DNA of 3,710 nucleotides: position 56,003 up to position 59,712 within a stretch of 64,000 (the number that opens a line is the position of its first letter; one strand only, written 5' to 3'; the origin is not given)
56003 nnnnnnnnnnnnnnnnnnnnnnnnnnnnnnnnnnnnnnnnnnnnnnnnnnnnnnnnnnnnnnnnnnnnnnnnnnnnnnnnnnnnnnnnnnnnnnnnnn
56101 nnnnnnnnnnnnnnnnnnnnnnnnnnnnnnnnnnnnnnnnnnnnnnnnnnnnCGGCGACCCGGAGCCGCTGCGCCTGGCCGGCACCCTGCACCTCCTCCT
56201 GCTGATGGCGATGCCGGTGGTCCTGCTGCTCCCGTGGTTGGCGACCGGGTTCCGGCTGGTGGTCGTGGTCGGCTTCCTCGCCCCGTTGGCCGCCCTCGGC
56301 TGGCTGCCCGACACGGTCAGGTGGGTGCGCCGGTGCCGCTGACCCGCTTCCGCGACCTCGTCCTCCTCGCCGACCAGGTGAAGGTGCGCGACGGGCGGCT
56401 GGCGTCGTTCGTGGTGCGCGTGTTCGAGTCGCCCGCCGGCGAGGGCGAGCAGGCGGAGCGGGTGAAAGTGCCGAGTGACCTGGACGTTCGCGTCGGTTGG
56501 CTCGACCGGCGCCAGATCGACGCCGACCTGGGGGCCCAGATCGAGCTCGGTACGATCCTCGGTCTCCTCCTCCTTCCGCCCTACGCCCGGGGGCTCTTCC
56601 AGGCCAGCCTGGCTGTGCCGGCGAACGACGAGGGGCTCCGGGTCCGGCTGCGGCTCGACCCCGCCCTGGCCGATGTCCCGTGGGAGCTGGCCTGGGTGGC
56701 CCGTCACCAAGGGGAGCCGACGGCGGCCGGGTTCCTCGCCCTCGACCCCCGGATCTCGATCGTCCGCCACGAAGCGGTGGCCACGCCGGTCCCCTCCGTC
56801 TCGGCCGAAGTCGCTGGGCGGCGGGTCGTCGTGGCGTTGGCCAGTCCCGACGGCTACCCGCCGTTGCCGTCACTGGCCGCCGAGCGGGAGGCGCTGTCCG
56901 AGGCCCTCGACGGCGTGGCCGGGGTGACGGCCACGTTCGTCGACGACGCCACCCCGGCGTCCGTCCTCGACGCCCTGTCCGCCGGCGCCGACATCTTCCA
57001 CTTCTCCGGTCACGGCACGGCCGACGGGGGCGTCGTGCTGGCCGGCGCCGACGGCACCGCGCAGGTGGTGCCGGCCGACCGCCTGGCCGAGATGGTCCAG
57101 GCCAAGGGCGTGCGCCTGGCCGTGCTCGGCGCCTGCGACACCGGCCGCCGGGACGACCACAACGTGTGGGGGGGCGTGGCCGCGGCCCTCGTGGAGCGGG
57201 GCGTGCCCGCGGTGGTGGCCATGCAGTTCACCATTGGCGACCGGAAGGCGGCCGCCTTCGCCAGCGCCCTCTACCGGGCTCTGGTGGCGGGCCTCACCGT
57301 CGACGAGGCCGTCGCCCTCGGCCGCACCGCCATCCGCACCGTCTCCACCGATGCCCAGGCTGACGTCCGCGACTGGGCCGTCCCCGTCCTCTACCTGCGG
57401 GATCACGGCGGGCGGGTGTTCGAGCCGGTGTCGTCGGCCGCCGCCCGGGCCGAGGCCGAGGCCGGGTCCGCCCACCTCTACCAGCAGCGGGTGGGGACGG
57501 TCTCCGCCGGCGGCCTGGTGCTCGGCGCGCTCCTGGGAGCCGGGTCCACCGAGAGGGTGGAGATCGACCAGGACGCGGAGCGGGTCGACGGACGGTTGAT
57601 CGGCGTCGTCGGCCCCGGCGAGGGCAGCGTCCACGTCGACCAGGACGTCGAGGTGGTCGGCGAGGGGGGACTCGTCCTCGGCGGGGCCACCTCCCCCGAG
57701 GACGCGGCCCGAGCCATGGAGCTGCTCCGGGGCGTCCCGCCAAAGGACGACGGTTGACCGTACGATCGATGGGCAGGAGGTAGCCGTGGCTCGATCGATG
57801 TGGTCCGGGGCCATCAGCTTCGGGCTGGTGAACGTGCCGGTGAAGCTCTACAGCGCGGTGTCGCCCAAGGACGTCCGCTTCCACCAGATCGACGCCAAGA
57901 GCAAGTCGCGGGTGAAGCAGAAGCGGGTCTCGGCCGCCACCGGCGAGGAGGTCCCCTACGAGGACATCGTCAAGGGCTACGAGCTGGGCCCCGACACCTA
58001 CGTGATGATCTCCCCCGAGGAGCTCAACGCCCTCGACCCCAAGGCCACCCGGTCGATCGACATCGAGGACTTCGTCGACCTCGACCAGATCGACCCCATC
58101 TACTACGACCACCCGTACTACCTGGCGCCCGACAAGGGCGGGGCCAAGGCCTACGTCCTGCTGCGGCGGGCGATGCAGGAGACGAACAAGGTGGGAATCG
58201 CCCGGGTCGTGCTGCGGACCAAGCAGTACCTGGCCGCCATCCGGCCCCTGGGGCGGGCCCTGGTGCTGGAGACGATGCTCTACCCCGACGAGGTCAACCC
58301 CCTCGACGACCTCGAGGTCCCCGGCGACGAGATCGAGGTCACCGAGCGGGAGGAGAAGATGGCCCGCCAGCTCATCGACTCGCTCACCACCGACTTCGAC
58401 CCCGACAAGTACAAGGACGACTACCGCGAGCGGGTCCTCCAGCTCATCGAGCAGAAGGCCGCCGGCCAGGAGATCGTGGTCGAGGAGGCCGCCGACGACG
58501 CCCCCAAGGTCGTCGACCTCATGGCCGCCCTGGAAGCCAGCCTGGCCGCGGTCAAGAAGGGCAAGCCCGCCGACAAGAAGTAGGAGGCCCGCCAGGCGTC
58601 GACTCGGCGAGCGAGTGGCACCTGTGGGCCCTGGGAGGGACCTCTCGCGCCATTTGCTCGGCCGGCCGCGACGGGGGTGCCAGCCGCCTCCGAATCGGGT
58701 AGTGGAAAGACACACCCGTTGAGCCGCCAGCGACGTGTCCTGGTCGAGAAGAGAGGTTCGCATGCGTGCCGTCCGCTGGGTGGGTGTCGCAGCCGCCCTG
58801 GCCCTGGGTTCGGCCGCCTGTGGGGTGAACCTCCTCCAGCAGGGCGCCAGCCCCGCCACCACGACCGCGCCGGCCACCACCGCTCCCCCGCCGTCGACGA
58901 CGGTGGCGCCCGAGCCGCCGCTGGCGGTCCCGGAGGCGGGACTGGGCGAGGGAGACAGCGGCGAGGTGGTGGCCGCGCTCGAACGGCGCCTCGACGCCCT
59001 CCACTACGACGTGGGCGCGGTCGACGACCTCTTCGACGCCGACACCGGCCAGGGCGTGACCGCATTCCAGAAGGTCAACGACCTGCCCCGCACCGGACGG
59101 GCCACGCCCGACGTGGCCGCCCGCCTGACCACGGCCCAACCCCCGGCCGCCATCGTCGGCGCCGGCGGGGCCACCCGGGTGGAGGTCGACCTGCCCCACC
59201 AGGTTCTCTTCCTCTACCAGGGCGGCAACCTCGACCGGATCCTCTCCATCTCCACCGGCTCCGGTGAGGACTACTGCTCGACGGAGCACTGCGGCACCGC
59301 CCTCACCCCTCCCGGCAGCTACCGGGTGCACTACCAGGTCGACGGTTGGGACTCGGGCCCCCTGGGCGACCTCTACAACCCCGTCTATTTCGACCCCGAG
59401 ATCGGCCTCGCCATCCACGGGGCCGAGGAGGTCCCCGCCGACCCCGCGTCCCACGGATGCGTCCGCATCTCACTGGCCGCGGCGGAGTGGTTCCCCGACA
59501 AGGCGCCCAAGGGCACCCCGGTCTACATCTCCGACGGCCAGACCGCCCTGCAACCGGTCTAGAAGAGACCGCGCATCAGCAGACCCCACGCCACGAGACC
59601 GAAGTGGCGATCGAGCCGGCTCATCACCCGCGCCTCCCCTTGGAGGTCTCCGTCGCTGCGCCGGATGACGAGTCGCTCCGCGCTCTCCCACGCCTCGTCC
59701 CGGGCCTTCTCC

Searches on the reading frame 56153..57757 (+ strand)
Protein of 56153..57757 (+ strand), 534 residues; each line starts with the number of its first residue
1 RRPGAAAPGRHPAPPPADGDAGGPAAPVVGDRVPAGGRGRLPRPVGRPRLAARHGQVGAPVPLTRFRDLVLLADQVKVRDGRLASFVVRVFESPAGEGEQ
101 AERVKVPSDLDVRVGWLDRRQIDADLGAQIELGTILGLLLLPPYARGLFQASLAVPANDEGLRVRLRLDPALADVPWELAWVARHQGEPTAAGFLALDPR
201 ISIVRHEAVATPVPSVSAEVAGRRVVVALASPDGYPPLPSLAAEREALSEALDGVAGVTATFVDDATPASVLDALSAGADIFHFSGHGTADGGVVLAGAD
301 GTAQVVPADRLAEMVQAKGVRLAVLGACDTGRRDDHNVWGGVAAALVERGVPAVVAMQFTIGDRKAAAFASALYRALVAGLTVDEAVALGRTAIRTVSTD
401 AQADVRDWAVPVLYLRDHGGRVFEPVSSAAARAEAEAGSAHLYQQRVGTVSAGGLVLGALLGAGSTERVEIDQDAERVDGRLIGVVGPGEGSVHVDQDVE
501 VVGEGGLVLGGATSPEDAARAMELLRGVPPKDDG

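Call 10: search_protein_families(library=pfam, max_evalue=0.001, proteins=[window:56153-57757:+])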
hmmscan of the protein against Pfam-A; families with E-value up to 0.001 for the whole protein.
window:56153-57757:+ (534 aa): 2 families
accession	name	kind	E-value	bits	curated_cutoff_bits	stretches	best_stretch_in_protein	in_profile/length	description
PF12770.12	CHAT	-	1.5e-34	120.2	24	1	144-413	3-286/289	CHAT domain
PF01364.23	Peptidase_C25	-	2.4e-07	30.8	23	1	263-394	212-345/374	Peptidase family C25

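Call 58: search_protein_families(library=padloc, max_evalue=0.01, proteins=[window:56153-57757:+])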
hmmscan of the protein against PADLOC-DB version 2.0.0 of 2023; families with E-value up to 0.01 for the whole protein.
window:56153-57757:+ (534 aa): 2 families
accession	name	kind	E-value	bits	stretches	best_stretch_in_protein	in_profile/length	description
PDLC02016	SAVED_CHAT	-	3.5e-06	24.2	1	234-426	114-276/498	-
PDLC03832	BovA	-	0.00027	18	1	244-400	510-672/711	-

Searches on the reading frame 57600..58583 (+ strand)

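Call 10: search_protein_families(library=pfam, max_evalue=0.001, proteins=[window:57600-58583:+])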
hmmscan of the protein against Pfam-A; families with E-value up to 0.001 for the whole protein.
window:57600-58583:+ (327 aa): 1 family
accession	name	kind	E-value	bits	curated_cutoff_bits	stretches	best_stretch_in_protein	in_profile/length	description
PF02735.22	Ku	-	3e-57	194.1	25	1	73-253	1-189/190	Ku70/Ku80 beta-barrel domain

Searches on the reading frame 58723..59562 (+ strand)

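Call 10: search_protein_families(library=pfam, max_evalue=0.001, proteins=[window:58723-59562:+])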
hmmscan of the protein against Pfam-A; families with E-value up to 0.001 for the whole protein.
window:58723-59562:+ (279 aa): 2 families
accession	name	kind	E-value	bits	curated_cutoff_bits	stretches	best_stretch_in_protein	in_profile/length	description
PF03734.19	YkuD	-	2.3e-15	57.9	23.4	1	151-269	2-146/146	L,D-transpeptidase catalytic domain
PF01471.23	PG_binding_1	-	1.2e-11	45.1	23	1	79-135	1-57/57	Putative peptidoglycan binding domain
